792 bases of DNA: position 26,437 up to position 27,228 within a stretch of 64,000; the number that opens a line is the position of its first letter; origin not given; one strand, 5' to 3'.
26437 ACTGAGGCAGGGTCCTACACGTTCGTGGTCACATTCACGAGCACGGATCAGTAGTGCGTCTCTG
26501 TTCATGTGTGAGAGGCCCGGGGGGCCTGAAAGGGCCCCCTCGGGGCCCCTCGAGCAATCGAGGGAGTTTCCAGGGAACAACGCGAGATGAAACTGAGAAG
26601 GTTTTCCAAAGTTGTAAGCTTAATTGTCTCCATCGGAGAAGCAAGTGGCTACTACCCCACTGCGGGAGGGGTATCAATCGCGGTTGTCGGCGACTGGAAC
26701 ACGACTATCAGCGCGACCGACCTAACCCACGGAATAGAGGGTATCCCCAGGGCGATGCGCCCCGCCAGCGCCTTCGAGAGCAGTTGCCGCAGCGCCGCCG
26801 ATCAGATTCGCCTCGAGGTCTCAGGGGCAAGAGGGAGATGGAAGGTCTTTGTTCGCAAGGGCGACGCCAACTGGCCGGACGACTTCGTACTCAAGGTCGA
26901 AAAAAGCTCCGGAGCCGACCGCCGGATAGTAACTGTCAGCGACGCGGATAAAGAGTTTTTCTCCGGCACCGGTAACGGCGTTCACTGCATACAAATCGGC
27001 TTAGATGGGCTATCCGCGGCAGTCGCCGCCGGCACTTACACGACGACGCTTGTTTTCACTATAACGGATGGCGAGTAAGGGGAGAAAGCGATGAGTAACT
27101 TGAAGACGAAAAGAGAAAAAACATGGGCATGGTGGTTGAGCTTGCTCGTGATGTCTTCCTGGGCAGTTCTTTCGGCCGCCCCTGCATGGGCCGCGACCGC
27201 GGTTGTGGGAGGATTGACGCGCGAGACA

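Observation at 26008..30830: Csu/SCPU-type (archaic chaperone-usher-like) pilus gene cluster in a PVC-like genome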

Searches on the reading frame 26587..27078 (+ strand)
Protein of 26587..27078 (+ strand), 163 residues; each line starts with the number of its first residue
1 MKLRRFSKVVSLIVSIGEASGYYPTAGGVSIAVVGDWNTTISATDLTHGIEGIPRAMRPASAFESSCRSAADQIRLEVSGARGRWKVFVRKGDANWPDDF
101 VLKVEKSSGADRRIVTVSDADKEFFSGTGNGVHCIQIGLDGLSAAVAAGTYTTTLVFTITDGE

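Call 3: search_protein_families(library=pfam, proteins=[window:26587-27078:+], max_evalue=1)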
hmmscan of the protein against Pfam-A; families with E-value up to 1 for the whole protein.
window:26587-27078:+ (163 aa): 1 family
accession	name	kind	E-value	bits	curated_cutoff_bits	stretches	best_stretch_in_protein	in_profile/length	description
PF11225.14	DUF3024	-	0.27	11.9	24.9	1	64-96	51-83/112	Domain of unknown function (DUF3024)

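Call 4: search_protein_families(library=ncbifam, proteins=[window:26587-27078:+], max_evalue=1)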
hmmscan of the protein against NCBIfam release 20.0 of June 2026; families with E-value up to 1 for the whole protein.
window:26587-27078:+ (163 aa): 0 families

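Call 38: search_solved_structures(query=A3, max_evalue=10, show_alignments=3)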
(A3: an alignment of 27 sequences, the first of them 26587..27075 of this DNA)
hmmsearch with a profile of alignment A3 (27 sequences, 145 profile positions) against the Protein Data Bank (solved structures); distinct sequences matched with E-value up to 10: 5.
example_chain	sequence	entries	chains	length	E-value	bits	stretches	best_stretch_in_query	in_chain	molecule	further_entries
2vtu_J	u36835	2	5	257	0.13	15.2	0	14-69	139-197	MS2 COAT PROTEIN | COAT PROTEIN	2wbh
3o4c_A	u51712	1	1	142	0.3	14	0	108-124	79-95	de novo designed beta-trefoil architecture with symmetric primary structure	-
4f34_A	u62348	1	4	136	0.36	13.8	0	109-124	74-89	de novo protein Symfoil-4V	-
4bob_A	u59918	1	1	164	0.47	13.4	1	35-103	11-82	ERPP PROTEIN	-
2ib0_A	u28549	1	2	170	1.6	11.7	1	28-69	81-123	CONSERVED HYPOTHETICAL ALANINE RICH PROTEIN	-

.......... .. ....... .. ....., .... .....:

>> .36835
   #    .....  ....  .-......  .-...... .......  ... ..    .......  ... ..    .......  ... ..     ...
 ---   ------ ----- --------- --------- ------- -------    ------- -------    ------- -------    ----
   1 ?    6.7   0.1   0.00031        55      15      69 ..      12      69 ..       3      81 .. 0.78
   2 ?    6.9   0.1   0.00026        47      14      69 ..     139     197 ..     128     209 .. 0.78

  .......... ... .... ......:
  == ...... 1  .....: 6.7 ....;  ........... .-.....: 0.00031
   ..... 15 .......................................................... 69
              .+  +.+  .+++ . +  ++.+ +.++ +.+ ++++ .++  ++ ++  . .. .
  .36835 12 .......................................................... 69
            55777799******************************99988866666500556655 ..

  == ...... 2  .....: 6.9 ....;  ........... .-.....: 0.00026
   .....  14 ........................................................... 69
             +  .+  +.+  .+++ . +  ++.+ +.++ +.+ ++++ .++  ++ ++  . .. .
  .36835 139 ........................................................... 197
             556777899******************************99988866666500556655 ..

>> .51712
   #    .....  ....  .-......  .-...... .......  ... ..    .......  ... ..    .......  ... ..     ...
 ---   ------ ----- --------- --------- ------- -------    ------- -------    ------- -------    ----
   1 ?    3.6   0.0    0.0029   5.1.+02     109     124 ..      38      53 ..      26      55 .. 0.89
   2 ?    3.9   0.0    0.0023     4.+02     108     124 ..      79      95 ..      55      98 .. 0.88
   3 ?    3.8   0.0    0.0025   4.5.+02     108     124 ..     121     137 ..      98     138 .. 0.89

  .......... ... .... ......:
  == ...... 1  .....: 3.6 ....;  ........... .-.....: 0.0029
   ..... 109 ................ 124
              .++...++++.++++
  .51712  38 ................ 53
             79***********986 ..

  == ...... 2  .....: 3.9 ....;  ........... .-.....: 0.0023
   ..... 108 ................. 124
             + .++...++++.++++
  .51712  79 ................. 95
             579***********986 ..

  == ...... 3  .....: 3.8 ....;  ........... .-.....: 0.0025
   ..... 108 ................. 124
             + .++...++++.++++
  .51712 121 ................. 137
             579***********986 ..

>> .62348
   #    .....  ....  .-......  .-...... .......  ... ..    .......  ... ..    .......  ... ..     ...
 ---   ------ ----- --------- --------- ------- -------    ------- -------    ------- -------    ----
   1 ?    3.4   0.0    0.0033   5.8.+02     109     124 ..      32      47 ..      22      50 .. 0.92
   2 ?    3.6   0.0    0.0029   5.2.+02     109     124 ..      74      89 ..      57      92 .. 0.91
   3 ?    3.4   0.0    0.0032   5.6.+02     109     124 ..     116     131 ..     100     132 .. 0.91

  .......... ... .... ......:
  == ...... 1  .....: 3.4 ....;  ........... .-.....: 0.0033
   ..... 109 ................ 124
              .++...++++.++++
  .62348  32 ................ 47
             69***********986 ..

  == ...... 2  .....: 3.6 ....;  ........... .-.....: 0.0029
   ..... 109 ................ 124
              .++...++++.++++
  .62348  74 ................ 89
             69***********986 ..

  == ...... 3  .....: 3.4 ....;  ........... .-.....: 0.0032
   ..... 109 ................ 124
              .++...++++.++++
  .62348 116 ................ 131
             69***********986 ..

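Call 50: search_protein_families(library=pfam, alignment_id=A3, max_evalue=10)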
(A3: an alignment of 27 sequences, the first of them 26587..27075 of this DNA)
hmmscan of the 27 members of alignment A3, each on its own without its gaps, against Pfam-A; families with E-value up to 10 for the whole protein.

A. member 1, window:26587-27075:+ (163 aa): 1 family
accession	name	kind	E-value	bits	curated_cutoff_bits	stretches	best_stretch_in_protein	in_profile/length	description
PF11225.14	DUF3024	-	0.27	11.9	24.9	1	64-96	51-83/112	Domain of unknown function (DUF3024)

B. families by the number of members that match (of 27 scanned): 13 families
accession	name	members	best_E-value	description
PF19410.4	DUF5980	3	0.0018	Family of unknown function (DUF5980)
PF11225.14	DUF3024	2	0.094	Domain of unknown function (DUF3024)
PF23926.2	LtfC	1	0.0042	LtfC-like, beta-sandwich domain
PF07972.16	Flavodoxin_NdrI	1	0.043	NrdI Flavodoxin like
PF21541.2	CATSPERB_1st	1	0.055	CATSPER protein subunit beta protein 1st domain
PF05510.18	Sarcoglycan_2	1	0.086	Sarcoglycan alpha/epsilon N-terminal domain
PF11717.14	Tudor-knot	1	0.15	RNA binding activity-knot of a chromodomain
PF04418.17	DUF543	1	0.17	Domain of unknown function (DUF543)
PF11725.13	AvrE_T3Es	1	0.2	AvrE-family Type-III effector proteins (T3Es)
PF21580.3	SelB_WHD3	1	0.27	Elongation factor SelB, third winged-helix domain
PF03413.25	PepSY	1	0.53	Peptidase propeptide and YPEB domain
PF25354.1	Ig_NUP210_16th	1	0.77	NUP210-like, Ig-like domain 16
PF12521.13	DUF3724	1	6.3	Protein of unknown function (DUF3724)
